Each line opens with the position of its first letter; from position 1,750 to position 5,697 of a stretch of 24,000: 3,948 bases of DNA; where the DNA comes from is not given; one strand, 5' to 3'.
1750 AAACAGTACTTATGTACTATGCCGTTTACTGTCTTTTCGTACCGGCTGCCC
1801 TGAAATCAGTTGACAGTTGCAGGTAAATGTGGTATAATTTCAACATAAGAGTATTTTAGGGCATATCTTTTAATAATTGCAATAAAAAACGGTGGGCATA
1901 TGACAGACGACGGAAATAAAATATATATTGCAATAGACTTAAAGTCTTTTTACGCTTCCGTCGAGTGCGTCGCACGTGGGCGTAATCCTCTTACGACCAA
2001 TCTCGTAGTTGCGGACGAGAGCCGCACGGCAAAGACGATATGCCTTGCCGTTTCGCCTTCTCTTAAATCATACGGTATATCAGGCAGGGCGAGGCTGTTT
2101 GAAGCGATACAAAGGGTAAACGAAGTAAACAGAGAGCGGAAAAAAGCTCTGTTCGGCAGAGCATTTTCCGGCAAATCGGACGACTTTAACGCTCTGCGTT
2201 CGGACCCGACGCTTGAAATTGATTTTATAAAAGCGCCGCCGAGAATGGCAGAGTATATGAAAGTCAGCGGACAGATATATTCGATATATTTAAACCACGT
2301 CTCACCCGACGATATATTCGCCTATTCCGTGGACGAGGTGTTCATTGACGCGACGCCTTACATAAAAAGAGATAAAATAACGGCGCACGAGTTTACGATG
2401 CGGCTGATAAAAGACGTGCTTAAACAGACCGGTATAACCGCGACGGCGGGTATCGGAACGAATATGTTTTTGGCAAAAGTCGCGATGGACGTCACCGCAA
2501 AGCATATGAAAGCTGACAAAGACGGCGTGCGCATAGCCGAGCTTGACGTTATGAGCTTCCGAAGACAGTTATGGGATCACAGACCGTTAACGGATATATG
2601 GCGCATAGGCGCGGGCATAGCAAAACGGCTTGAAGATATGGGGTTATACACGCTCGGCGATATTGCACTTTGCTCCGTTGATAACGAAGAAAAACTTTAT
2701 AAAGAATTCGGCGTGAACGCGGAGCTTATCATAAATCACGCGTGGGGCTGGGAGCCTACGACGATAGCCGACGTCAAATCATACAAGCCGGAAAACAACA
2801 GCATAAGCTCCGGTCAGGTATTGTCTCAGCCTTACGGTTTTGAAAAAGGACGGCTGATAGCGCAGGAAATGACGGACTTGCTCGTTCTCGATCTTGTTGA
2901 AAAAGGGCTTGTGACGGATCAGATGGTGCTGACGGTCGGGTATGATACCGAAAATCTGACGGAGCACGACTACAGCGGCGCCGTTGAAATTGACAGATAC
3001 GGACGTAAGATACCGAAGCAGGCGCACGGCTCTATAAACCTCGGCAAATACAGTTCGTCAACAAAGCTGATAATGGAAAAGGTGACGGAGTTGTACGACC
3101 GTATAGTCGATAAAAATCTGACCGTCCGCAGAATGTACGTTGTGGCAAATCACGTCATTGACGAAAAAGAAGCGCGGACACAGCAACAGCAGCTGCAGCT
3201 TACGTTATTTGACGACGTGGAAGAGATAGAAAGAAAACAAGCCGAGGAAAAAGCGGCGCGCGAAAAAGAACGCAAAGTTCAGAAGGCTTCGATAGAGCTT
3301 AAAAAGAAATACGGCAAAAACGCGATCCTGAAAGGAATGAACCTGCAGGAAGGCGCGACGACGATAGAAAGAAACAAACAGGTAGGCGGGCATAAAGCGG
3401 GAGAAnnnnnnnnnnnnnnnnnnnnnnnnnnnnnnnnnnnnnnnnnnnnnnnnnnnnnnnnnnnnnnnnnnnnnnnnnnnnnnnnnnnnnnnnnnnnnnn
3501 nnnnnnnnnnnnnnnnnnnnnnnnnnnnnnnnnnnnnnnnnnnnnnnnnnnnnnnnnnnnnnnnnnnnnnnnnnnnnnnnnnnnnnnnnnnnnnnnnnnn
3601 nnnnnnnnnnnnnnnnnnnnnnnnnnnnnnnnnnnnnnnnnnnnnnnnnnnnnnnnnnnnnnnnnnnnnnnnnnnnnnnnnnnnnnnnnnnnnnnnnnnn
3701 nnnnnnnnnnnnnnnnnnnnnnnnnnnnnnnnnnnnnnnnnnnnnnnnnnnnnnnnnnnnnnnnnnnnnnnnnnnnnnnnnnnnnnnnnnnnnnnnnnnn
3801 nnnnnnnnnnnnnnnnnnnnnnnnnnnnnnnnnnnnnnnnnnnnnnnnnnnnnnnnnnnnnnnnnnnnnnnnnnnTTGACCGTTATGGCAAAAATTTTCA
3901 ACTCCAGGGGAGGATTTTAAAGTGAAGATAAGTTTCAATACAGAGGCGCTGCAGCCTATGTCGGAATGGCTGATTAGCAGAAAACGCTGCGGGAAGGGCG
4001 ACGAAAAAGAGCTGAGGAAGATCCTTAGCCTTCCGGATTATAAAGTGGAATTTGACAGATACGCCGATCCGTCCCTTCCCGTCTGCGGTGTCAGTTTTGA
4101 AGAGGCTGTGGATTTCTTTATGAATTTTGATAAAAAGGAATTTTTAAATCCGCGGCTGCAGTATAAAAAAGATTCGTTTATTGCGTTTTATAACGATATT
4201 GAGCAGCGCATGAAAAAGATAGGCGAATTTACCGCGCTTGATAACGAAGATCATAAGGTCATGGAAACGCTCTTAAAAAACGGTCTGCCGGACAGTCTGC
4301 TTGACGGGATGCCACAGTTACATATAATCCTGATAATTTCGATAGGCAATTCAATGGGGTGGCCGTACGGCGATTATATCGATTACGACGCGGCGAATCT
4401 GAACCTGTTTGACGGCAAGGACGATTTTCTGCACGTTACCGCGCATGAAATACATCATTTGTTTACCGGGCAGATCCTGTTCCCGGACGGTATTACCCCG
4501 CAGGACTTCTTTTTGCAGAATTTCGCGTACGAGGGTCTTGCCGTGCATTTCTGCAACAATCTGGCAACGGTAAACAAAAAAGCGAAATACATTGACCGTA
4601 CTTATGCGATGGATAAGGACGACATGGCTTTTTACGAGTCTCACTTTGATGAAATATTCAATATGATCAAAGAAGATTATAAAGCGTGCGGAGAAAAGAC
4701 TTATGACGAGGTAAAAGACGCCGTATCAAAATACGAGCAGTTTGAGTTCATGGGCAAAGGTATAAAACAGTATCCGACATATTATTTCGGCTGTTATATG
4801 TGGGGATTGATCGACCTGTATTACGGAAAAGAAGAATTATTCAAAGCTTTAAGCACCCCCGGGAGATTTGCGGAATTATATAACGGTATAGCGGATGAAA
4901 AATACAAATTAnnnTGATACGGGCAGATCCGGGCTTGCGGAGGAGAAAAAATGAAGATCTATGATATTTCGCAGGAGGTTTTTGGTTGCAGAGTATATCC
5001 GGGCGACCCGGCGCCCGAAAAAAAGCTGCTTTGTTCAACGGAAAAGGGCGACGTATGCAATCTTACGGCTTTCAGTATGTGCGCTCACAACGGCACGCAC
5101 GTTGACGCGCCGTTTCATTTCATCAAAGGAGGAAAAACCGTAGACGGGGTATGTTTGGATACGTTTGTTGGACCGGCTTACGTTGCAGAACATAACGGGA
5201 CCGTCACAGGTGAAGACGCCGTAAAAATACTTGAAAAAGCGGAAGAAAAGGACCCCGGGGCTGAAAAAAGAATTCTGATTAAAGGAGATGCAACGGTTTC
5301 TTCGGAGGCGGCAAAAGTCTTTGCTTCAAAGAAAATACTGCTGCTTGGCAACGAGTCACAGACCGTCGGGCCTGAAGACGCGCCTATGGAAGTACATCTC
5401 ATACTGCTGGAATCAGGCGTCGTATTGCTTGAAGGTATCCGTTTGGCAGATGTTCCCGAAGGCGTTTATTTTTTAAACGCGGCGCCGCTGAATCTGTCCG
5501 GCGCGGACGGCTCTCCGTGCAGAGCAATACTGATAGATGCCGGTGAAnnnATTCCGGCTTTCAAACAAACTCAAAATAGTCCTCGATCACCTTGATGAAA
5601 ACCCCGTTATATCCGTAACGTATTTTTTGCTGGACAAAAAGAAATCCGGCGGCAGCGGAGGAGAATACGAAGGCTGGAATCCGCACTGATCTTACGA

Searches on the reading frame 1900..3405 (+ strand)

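Call 10: search_protein_families(library=pfam, proteins=[window:1900-3405:+], max_evalue=0.001)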
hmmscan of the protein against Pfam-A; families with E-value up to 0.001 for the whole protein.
window:1900-3405:+ (502 aa): 3 families
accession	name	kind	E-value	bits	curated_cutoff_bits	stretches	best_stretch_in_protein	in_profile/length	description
PF00817.25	IMS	-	3.5e-25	89.1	23.2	1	12-197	1-148/148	impB/mucB/samB family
PF11799.13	IMS_C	-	3.1e-08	34.5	20.7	1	300-429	2-106/109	impB/mucB/samB family C-terminal domain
PF11798.14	IMS_HHH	-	0.00017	22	24.4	1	220-249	4-32/32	IMS family HHH motif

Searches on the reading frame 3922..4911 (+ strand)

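Call 10: search_protein_families(library=pfam, proteins=[window:3922-4911:+], max_evalue=0.001)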
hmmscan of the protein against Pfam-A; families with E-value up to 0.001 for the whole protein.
window:3922-4911:+ (330 aa): 1 family
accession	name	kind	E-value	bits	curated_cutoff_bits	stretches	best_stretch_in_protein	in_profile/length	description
PF18958.6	DUF5700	-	7.6e-11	42.4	25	1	119-326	83-280/283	Putative zinc dependent peptidase (DUF5700)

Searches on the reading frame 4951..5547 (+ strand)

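Call 10: search_protein_families(library=pfam, proteins=[window:4951-5547:+], max_evalue=0.001)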
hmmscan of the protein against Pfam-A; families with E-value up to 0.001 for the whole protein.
window:4951-5547:+ (199 aa): 1 family
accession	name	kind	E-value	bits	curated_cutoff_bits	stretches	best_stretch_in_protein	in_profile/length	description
PF04199.19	Cyclase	-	4.7e-14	53.3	23.1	1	5-135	2-136/142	Putative cyclase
